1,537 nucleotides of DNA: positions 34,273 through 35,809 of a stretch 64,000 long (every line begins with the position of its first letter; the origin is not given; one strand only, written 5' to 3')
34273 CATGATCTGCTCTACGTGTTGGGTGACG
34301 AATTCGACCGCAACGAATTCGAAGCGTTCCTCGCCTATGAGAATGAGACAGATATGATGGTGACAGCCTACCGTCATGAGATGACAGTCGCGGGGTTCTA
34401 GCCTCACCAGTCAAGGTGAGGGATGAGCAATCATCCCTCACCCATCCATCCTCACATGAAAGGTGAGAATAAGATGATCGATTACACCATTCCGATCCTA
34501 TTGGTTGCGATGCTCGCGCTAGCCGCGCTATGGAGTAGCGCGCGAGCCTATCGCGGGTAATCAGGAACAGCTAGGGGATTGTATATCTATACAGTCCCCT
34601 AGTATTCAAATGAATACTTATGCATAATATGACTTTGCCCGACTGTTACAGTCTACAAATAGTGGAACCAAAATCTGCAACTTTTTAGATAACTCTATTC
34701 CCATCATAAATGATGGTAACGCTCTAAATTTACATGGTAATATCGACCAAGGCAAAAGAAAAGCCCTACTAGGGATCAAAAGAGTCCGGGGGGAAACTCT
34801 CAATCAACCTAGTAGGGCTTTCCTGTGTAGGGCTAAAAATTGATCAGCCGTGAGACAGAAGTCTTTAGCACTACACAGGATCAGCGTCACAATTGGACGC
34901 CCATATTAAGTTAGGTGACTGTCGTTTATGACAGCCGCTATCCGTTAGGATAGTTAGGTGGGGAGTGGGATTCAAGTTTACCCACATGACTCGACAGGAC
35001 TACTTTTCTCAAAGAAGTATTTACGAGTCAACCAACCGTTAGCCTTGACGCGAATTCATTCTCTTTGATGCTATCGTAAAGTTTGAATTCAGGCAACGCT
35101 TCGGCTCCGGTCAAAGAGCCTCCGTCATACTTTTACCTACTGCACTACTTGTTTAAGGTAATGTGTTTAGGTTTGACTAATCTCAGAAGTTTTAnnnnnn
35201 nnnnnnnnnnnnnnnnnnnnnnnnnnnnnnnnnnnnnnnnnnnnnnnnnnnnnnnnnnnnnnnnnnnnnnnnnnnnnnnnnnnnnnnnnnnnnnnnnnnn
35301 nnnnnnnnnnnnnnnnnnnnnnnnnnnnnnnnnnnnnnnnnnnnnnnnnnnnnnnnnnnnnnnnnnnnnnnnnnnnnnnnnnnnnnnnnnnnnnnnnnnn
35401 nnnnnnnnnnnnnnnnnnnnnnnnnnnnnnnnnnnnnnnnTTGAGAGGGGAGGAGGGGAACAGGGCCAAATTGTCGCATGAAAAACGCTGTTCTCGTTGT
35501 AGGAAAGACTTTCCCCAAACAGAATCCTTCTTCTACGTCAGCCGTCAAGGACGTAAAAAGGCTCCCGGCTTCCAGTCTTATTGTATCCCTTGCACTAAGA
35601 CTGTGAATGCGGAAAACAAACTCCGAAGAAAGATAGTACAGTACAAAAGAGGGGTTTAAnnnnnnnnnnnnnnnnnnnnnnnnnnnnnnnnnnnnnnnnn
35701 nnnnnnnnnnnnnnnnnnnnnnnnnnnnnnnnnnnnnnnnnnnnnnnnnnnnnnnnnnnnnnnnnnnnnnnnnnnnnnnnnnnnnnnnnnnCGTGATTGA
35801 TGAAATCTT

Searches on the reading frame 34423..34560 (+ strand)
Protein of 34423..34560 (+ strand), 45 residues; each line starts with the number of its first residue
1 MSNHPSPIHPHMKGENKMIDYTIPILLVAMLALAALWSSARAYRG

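Call 13: search_protein_families(library=pfam, max_evalue=0.1, proteins=[window:34423-34560:+])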
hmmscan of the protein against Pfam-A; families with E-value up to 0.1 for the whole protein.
window:34423-34560:+ (45 aa): 1 family
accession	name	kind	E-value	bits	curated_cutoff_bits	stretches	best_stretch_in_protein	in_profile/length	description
PF17370.7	DUF5392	-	0.015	15.9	25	1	7-41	19-53/139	Family of unknown function (DUF5392)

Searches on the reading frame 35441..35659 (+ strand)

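Call 37: search_protein_families(library=phrogs, max_evalue=0.01, proteins=[window:35441-35659:+])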
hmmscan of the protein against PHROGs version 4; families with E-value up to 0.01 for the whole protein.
window:35441-35659:+ (72 aa): 6 families
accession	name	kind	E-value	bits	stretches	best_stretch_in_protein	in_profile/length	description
phrog_3273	-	unknown function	4.8e-08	34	1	8-65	16-70/75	-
phrog_1035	-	DNA, RNA and nucleotide metabolism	0.00057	20.8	1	5-63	54-107/271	endonuclease VII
phrog_5558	-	moron, auxiliary metabolic gene and host takeover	0.002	19.4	1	13-64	7-53/130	Lar-like restriction alleviation protein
phrog_2255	-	DNA, RNA and nucleotide metabolism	0.0031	18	1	12-64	51-97/211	HNH endonuclease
phrog_12813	-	unknown function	0.0052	17.6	1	4-57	143-191/199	-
phrog_2633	-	DNA, RNA and nucleotide metabolism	0.0053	17.9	1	8-62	7-56/142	endonuclease VII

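Call 63: search_protein_families(library=pfam, alignment_id=A6, max_evalue=0.001)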
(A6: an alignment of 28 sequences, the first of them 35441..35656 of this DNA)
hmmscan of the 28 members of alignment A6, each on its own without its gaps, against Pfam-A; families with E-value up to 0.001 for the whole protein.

A. member 1, window:35441-35656:+ (72 aa): 0 families

B. families by the number of members that match (of 28 scanned): 10 families
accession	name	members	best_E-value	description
PF01145.31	Band_7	1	8.4e-35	SPFH domain / Band 7 family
PF02511.20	Thy1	1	1.3e-32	Thymidylate synthase complementing protein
PF00782.25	DSPc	1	2.6e-14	Dual specificity phosphatase, catalytic domain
PF05050.19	Methyltransf_21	1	1.1e-12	Methyltransferase FkbM domain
PF13578.12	Methyltransf_24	1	1.5e-10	Methyltransferase domain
PF13392.12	HNH_3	1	6.8e-10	HNH endonuclease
PF01596.23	Methyltransf_3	1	9e-08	O-methyltransferase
PF00535.33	Glycos_transf_2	1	1.1e-07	Glycosyl transferase family 2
PF13704.12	Glyco_tranf_2_4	1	3.4e-06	Glycosyl transferase family 2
PF22785.1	Tc-R-P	1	0.00048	Polymorphic toxin system, DSP-PTPase phosphatase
